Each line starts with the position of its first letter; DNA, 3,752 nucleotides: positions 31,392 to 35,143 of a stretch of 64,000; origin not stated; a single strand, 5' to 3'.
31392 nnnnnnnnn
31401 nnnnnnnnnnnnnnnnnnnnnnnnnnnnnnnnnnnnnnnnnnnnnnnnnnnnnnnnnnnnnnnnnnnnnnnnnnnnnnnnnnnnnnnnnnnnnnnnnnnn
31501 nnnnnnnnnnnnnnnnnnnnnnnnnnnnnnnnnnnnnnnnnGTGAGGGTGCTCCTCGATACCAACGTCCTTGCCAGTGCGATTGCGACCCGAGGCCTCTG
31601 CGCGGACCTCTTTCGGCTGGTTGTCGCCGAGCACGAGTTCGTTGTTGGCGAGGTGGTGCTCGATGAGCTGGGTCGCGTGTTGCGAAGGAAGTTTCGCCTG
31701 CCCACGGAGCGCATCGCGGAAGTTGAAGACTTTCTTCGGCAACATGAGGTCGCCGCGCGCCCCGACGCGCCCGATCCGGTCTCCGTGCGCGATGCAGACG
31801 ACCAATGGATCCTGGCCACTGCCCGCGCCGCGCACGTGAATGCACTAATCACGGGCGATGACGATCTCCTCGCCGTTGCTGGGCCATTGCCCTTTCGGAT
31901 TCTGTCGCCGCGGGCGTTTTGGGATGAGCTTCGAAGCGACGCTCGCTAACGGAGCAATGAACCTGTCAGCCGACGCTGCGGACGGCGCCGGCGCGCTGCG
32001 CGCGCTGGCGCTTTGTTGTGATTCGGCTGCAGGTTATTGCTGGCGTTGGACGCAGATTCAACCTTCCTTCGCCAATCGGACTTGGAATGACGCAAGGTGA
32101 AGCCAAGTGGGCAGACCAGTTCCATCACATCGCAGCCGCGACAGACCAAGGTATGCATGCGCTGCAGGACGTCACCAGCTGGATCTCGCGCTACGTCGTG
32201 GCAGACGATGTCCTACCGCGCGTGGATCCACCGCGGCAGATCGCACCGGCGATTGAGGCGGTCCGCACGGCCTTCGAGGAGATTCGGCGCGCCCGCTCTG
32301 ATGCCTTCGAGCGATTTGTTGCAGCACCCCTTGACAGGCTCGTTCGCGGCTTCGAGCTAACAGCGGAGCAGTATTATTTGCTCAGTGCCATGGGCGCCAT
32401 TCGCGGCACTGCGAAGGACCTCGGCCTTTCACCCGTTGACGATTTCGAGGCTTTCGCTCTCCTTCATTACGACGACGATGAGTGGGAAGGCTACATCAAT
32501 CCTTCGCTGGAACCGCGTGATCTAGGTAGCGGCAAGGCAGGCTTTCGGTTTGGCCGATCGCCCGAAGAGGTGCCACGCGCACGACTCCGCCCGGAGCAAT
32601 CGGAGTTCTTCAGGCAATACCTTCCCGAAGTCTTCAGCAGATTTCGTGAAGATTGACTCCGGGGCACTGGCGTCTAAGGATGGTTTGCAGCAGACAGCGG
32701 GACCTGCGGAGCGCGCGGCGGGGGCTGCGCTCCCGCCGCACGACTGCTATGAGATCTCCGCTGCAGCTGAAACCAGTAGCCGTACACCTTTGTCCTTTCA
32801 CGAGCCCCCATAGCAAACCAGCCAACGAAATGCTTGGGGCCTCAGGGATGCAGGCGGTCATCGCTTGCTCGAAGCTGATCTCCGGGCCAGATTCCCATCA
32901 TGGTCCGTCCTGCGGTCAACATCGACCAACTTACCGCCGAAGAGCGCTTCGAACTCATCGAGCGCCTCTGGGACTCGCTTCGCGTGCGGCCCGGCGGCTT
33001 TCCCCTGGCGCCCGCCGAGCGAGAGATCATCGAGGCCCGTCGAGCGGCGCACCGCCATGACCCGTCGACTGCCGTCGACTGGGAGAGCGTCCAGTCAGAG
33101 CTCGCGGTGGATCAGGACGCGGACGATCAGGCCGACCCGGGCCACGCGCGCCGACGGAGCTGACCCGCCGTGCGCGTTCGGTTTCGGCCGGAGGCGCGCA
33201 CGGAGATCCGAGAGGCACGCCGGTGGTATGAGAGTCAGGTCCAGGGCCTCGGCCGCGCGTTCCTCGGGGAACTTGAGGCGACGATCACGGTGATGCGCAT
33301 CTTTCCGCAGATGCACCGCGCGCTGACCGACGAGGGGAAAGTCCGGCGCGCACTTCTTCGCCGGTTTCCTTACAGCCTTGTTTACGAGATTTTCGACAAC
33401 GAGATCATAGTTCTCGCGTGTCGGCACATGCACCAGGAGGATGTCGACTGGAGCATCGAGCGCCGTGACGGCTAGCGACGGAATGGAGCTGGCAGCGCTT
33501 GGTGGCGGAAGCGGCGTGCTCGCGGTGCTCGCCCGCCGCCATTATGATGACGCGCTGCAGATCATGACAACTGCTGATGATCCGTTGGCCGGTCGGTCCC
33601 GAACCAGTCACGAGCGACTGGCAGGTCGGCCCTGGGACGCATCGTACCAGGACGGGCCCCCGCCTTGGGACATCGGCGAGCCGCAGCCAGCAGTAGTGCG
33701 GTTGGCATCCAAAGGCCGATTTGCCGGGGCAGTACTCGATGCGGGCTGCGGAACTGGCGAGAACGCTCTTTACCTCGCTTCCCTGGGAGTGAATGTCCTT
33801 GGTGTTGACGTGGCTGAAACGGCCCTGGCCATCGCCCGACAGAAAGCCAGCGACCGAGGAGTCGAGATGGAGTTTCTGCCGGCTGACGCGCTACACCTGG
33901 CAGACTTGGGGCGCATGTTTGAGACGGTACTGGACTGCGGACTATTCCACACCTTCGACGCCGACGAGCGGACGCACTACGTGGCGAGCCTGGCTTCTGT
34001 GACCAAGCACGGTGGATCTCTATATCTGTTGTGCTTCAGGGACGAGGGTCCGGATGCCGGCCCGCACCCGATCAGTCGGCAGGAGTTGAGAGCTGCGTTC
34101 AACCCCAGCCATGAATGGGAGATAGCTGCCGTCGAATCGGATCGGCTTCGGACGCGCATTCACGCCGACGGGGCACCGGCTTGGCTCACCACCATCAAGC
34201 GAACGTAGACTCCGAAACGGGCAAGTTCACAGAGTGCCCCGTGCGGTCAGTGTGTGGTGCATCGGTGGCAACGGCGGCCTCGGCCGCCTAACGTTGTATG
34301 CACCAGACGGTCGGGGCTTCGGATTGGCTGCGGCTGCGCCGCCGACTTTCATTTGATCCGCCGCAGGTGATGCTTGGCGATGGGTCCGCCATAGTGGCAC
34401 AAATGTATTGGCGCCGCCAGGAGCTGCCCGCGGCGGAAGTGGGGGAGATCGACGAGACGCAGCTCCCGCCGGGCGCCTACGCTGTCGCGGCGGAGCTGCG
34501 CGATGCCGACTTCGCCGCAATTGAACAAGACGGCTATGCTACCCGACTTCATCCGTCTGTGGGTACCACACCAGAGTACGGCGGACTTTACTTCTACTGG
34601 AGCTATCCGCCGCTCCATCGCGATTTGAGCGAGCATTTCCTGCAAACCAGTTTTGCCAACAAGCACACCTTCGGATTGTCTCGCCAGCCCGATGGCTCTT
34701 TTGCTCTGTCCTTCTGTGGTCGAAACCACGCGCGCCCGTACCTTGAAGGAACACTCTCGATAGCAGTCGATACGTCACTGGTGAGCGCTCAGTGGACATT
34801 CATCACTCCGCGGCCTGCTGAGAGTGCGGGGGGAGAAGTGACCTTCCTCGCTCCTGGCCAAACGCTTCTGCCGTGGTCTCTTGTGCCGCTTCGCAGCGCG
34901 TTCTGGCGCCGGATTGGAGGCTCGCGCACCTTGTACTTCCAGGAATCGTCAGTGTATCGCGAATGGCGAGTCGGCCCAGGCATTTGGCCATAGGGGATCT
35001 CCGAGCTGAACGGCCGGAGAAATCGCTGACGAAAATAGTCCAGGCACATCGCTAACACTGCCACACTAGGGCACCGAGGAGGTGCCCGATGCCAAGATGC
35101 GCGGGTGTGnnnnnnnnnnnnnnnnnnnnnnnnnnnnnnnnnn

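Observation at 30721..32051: Integron-like architecture: IntI-like integrase remnant plus a vapBC cassette closed by an attC-like site whose inner box matches the cassette's own 5' boundary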

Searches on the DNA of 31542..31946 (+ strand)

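Call 41: search_with_rna_model(model_id=R1, sources=[L008, L009, L010, L011, L012, L013, L014, L015, L016, L017, L018, L019, L020, L021, L022, L023, L024, L025, L026, L027, L028, L029, L030, L031, L032, L033, L034, L035, L036, L037, L038, L039, L040, L041, L042, L043, L044, L045, L046, L047, L048, L049, L050, L051, L052, L053, L054, L055, L056, L057, L058, L059, L060, L061, L062, L063, L064, L065], max_evalue=0.1)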
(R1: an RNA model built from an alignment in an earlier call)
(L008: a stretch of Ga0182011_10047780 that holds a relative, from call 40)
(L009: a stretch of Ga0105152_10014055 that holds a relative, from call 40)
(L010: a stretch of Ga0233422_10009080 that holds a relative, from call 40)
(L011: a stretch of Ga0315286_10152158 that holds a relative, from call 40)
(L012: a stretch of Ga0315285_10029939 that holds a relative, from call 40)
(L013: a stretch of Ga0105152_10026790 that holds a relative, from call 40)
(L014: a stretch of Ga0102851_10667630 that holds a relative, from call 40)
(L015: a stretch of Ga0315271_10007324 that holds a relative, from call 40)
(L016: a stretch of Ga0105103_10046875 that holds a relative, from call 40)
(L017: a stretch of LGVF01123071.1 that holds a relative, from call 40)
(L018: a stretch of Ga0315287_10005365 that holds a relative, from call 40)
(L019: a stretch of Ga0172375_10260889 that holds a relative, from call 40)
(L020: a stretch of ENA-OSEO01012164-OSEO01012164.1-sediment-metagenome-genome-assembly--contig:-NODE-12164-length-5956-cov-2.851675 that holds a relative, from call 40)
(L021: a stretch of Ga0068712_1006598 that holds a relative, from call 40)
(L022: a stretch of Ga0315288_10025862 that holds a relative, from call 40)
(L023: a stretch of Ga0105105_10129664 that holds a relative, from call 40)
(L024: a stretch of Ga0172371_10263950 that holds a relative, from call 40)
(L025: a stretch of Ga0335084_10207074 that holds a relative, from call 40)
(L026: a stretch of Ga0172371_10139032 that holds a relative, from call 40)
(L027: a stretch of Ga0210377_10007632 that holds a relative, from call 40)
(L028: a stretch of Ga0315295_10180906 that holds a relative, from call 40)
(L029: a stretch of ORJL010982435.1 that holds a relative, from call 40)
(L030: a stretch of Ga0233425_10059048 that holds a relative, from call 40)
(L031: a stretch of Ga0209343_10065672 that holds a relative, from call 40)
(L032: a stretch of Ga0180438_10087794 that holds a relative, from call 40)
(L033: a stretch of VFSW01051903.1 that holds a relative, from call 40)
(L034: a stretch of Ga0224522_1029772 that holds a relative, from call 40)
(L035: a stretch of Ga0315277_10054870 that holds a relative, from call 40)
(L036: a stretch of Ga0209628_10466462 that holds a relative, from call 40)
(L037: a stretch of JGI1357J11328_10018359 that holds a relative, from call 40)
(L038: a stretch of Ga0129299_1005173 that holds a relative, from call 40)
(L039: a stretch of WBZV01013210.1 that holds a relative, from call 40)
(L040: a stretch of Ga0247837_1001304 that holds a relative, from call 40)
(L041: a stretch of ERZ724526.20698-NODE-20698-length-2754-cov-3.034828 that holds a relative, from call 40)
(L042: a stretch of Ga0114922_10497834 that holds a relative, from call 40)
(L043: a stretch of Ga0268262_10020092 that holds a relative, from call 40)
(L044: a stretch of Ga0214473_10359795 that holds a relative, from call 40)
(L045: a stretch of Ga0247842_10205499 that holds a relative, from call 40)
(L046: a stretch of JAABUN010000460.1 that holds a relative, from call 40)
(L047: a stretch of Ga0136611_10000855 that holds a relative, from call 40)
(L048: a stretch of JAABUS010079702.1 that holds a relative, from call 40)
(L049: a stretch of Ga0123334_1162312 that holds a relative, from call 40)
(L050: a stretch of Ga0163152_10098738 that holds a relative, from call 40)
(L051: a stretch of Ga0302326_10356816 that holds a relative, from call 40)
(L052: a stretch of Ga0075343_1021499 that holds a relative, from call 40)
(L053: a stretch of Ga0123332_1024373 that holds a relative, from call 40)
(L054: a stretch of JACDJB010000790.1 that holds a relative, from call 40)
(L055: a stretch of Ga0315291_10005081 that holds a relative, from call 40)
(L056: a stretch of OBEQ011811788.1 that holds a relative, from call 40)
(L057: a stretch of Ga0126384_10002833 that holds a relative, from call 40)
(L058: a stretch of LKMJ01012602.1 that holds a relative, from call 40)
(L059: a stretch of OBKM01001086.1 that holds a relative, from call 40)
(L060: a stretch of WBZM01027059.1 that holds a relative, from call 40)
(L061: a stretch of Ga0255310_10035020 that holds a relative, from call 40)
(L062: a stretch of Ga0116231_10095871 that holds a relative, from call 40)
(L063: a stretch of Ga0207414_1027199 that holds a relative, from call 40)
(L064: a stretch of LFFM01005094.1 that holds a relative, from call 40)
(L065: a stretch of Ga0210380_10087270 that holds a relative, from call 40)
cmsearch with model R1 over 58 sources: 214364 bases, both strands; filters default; matches with E-value up to 0.1: 19.
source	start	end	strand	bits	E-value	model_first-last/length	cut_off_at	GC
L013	638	713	+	57.9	1e-11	1-72/72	no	0.7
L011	122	181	+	46.4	8.1e-09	1-72/72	no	0.63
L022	3153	3243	+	44.5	2.4e-08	1-72/72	no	0.59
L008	2104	2199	+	42.4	8.3e-08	1-72/72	no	0.66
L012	2150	2219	+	41.7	1.2e-07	1-72/72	no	0.63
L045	324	385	+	41.6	1.3e-07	1-72/72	no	0.63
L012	4394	4489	+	40.9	2e-07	1-72/72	no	0.6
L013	220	279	+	34.9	6.4e-06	1-72/72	no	0.67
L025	553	621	+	34.8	6.8e-06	1-72/72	no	0.7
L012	2009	2066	+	30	0.00011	1-72/72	no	0.74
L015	2965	3058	+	29.3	0.00017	1-72/72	no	0.54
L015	289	410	+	28.5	0.00026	1-72/72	no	0.61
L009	599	691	+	26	0.0012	1-72/72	no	0.63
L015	952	1076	+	25.2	0.0018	1-72/72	no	0.57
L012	3238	3311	+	24.7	0.0024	1-72/72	no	0.65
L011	1025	1090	+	24.3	0.0032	1-72/72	no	0.58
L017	1332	1400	+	23.4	0.0052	1-72/72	no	0.52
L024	51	120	-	19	0.067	1-72/72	no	0.76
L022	2124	2244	+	18.9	0.074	1-72/72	no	0.65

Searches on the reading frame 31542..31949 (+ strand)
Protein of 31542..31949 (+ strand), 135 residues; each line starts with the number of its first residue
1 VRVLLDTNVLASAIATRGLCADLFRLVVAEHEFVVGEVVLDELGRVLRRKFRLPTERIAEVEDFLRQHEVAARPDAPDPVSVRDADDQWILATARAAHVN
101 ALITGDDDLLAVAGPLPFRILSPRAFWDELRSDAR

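Call 8: search_protein_families(library=ncbifam, proteins=[window:31542-31949:+], max_evalue=0.1)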
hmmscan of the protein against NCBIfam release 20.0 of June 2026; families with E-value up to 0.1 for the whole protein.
window:31542-31949:+ (135 aa): 2 families
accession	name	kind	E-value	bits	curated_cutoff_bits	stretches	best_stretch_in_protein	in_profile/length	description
TIGR00305.1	TIGR00305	equivalog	2.9e-12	46.9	29.15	1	2-111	1-114/115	putative toxin-antitoxin system toxin component, PIN family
NF046100.1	RSP_2648_fam_PIN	equivalog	0.015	15.3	170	1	53-104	52-103/177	RSP_2648 family PIN domain-containing protein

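Call 9: search_protein_families(library=pfam, proteins=[window:31542-31949:+], max_evalue=0.1)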
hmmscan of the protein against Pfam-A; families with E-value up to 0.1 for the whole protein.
window:31542-31949:+ (135 aa): 5 families
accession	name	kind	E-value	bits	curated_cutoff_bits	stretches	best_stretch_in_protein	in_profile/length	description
PF13470.12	PIN_3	-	3.2e-13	50.9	27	1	2-106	1-113/115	PIN domain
PF01850.27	PIN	-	5.3e-08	33.9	23.6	1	3-114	1-119/120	PIN domain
PF16289.11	PIN_12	-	0.012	16.4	32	1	3-54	1-56/172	PIN domain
PF18477.7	PIN_9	-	0.03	15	26.3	1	3-109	1-99/116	PIN like domain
PF09286.16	Pro-kuma_activ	-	0.094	13.4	23.5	0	48-102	54-100/143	Pro-kumamolisin, activation domain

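Call 14: find_encoding_contigs(protein=window:31542-31949:+, flank=10000, max_places=10)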
Protein window:31542-31949:+ (135 aa): 1 contig read that carries it; 1 place shown.
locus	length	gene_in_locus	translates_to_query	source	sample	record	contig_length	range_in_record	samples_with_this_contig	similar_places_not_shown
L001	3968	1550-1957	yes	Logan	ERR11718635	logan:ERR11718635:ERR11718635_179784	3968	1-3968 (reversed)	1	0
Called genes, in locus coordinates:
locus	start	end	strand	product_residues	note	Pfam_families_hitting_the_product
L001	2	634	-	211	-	?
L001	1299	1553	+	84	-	PF01402:RHH_1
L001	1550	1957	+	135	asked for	PF01850:PIN (weak), PF13470:PIN_3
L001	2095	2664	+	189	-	-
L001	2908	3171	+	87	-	PF09720:Unstab_antitox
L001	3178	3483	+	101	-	PF05016:ParE_toxin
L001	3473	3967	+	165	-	?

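Call 40: find_related_loci(query=window:31542-31946:+, collection=metagenome_contigs, flank=4000)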
Query window:31542-31946:+ (135 aa) in metagenome_contigs; peptide patterns used: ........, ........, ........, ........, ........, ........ (x = any residue, [..] = any of these).
600 stretches matched a pattern (row limit reached: there are more); 58 encode a relative of the query (tblastn E <= 1e-3); 58 distinct loci.
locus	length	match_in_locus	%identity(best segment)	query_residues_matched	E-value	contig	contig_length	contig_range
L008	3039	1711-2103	47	1-131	5e-36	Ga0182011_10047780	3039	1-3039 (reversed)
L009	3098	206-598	47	1-131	9e-36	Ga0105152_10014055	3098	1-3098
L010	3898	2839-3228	48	1-130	2e-35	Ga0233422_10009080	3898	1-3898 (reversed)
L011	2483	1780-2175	46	1-132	4e-34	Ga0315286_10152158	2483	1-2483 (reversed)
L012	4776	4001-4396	46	1-132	5e-34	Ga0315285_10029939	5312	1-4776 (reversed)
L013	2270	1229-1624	46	1-132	9e-34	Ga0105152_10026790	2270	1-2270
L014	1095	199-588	46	1-130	3e-34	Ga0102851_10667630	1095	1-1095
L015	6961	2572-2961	44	1-130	7e-33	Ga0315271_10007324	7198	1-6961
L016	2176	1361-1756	44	1-132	7e-33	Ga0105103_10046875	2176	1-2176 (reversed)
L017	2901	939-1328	50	1-130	4e-33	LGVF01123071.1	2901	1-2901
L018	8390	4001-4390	45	1-130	1e-32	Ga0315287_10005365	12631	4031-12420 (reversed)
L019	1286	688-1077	45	1-130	3e-33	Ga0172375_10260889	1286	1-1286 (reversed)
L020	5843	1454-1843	48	1-130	2e-32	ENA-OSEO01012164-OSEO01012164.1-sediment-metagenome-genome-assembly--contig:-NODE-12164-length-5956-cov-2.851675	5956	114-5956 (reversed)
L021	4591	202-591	48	1-130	2e-32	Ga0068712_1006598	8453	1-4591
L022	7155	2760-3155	41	1-132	2e-31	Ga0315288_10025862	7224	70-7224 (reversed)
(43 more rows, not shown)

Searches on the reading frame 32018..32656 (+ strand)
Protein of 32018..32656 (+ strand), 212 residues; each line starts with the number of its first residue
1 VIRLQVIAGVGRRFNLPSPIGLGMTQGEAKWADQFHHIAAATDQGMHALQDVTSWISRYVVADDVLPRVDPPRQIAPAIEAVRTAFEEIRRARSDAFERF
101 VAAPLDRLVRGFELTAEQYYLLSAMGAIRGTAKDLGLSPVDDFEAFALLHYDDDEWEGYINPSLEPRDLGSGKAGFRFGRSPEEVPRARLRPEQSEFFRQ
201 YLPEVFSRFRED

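Call 8: search_protein_families(library=ncbifam, proteins=[window:32018-32656:+], max_evalue=0.1)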
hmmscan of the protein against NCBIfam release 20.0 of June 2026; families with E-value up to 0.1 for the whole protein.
window:32018-32656:+ (212 aa): 0 families

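Call 9: search_protein_families(library=pfam, proteins=[window:32018-32656:+], max_evalue=0.1)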
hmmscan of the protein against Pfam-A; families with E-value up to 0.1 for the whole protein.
window:32018-32656:+ (212 aa): 0 families

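Call 61: search_protein_families(library=pfam, proteins=[window:32087-32656:+], max_evalue=0.01)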
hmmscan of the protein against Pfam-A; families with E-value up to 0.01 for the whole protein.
window:32087-32656:+ (189 aa): 0 families

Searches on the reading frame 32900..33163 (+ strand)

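Call 8: search_protein_families(library=ncbifam, proteins=[window:32900-33163:+], max_evalue=0.1)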
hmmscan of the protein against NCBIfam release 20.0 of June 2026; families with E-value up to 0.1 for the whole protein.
window:32900-33163:+ (87 aa): 1 family
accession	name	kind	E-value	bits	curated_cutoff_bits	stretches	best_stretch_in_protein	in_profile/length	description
TIGR02574.1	stabl_TIGR02574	hypoth_equivalog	2.5e-14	53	31.9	1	7-68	1-62/65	putative addiction module component, TIGR02574 family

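Call 9: search_protein_families(library=pfam, proteins=[window:32900-33163:+], max_evalue=0.1)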
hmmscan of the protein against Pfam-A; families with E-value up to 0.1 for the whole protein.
window:32900-33163:+ (87 aa): 1 family
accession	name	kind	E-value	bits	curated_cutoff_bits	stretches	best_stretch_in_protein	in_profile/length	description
PF09720.15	Unstab_antitox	-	4.5e-13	49.4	23.3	1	10-64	1-54/54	Putative addiction module component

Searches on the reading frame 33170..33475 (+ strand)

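Call 8: search_protein_families(library=ncbifam, proteins=[window:33170-33475:+], max_evalue=0.1)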
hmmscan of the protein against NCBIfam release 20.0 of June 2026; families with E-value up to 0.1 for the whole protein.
window:33170-33475:+ (101 aa): 0 families

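Call 9: search_protein_families(library=pfam, proteins=[window:33170-33475:+], max_evalue=0.1)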
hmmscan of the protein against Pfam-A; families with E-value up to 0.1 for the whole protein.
window:33170-33475:+ (101 aa): 1 family
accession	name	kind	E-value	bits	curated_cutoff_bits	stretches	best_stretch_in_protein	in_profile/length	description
PF05016.21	ParE_toxin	-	1.3e-08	35.7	23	1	3-89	1-87/89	ParE toxin of type II toxin-antitoxin system, parDE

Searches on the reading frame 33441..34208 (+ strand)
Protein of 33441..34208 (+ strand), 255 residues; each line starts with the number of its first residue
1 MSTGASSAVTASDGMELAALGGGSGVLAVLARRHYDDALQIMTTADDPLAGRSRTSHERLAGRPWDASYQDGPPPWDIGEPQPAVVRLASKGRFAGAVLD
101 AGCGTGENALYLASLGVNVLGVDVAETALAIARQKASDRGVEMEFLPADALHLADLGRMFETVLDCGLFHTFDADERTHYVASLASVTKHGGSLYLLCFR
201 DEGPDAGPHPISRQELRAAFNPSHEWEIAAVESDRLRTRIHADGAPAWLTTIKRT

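Call 8: search_protein_families(library=ncbifam, proteins=[window:33441-34208:+], max_evalue=0.1)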
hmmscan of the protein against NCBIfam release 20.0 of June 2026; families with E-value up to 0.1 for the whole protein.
window:33441-34208:+ (255 aa): 57 families (the best 25 are shown)
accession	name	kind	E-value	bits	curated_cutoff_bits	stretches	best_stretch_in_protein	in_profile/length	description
NF043040.1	corrin_prot_MT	hypoth_equivalog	1.4e-13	50.8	180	1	95-196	42-147/216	corrinoid protein-associated methyltransferase CpaM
TIGR02021.1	BchM-ChlM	equivalog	2e-10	40.5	158.9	1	97-190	57-149/218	magnesium protoporphyrin IX methyltransferase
NF045667.1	MTase_DVU1556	equivalog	7e-10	38.7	155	1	97-228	25-153/213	DVU_1556 family methyltransferase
NF008992.0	PRK12335.1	equivalog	2.7e-09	36.6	303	1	93-198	121-225/289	SAM-dependent methyltransferase TehB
TIGR00477.1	tehB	equivalog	3.4e-08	33.1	219.5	1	95-193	74-171/238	tellurite resistance methyltransferase TehB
NF041820.1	daptide_MTase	equivalog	3.6e-08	33.2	175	1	93-200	35-146/243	daptide-type RiPP biosynthesis methyltransferase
NF004851.0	PRK06202.1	equivalog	4.1e-08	32.9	243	1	86-186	52-156/237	hypothetical protein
NF008264.0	PRK11036.1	equivalog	5e-08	32.7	366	1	97-202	47-153/261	tRNA uridine 5-oxyacetic acid(34) methyltransferase CmoM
TIGR01983.1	UbiG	equivalog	9.1e-08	31.7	102.95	1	97-196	52-151/228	bifunctional 2-polyprenyl-6-hydroxyphenol methylase/3-demethylubiquinol 3-O-methyltransferase UbiG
TIGR01934.1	MenG_MenH_UbiE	subfamily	2.3e-07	30.3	158.35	1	96-199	41-144/223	ubiquinone/menaquinone biosynthesis methyltransferase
NF040703.1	cyclopro_CfaB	exception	2.6e-07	29.8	650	1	97-193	162-260/393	C17 cyclopropane fatty acid synthase CfaB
NF053839.1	CPFASynBruc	equivalog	2.8e-07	29.9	600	1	97-198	177-278/410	cyclopropane fatty acid synthase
NF008686.0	PRK11705.1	equivalog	5.1e-07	29.1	400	1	97-196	170-265/383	cyclopropane fatty acyl phospholipid synthase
NF011529.0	PRK14968.1-3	equivalog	5.7e-07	29.2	162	1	96-149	36-90/198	putative methyltransferase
TIGR03534.1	RF_mod_PrmC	equivalog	6.6e-07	29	199.1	1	95-156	89-153/253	peptide chain release factor N(5)-glutamine methyltransferase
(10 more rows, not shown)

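Call 9: search_protein_families(library=pfam, proteins=[window:33441-34208:+], max_evalue=0.1)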
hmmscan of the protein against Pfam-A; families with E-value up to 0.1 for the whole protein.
window:33441-34208:+ (255 aa): 14 families
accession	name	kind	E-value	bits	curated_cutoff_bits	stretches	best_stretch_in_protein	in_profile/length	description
PF13649.12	Methyltransf_25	-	4.5e-19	69.4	27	1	98-192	1-97/97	Methyltransferase domain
PF08241.18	Methyltransf_11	-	7.7e-15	55.8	21.2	1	99-195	1-94/95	Methyltransferase domain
PF05724.17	TPMT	-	5e-13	49.7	26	1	64-233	5-190/218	Thiopurine S-methyltransferase (TPMT)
PF08242.18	Methyltransf_12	-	4.1e-11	43.9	30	1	99-194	1-98/98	Methyltransferase domain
PF13847.12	Methyltransf_31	-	3.3e-10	40.3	27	1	97-195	6-108/145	Methyltransferase domain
PF02353.26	CMAS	-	2.8e-08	33.8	27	1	97-198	65-166/273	Mycolic acid cyclopropane synthetase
PF03848.20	TehB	-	2.3e-07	30.9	20.4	1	95-194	31-130/193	Tellurite resistance protein TehB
PF05175.20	MTS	-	2e-06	28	23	1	94-164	31-103/170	Methyltransferase small domain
PF13489.12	Methyltransf_23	-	6e-06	26.5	27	1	83-141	11-69/164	Methyltransferase domain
PF01209.24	Ubie_methyltran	-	3e-05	23.9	20.1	1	95-199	48-154/233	ubiE/COQ5 methyltransferase family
PF06325.19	PrmA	-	0.00049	20.1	22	1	97-145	164-213/296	Ribosomal protein L11 methyltransferase (PrmA)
PF05401.17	NodS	-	0.031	14.6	24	1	84-138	33-87/201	Nodulation protein S (NodS)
PF04445.19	SAM_MT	-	0.04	13.7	26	1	90-120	67-97/230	Putative SAM-dependent methyltransferase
PF09445.16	Methyltransf_15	-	0.047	13.7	22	1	97-142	3-48/165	RNA cap guanine-N2 methyltransferase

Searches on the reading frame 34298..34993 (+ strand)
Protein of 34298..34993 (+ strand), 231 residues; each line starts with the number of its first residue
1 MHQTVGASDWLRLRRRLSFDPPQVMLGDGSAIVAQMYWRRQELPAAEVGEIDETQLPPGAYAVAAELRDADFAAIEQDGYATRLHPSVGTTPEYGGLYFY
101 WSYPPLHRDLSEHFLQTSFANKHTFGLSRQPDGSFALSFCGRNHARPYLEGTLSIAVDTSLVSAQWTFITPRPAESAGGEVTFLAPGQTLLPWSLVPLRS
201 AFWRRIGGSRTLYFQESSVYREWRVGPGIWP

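Call 8: search_protein_families(library=ncbifam, proteins=[window:34298-34993:+], max_evalue=0.1)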
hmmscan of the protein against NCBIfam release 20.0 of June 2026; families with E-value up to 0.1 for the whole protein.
window:34298-34993:+ (231 aa): 0 families

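Call 9: search_protein_families(library=pfam, proteins=[window:34298-34993:+], max_evalue=0.1)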
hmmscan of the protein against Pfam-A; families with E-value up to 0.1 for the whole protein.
window:34298-34993:+ (231 aa): 0 families

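Call 61: search_protein_families(library=pfam, proteins=[window:34403-34993:+], max_evalue=0.01)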
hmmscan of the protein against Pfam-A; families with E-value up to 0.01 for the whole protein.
window:34403-34993:+ (196 aa): 0 families
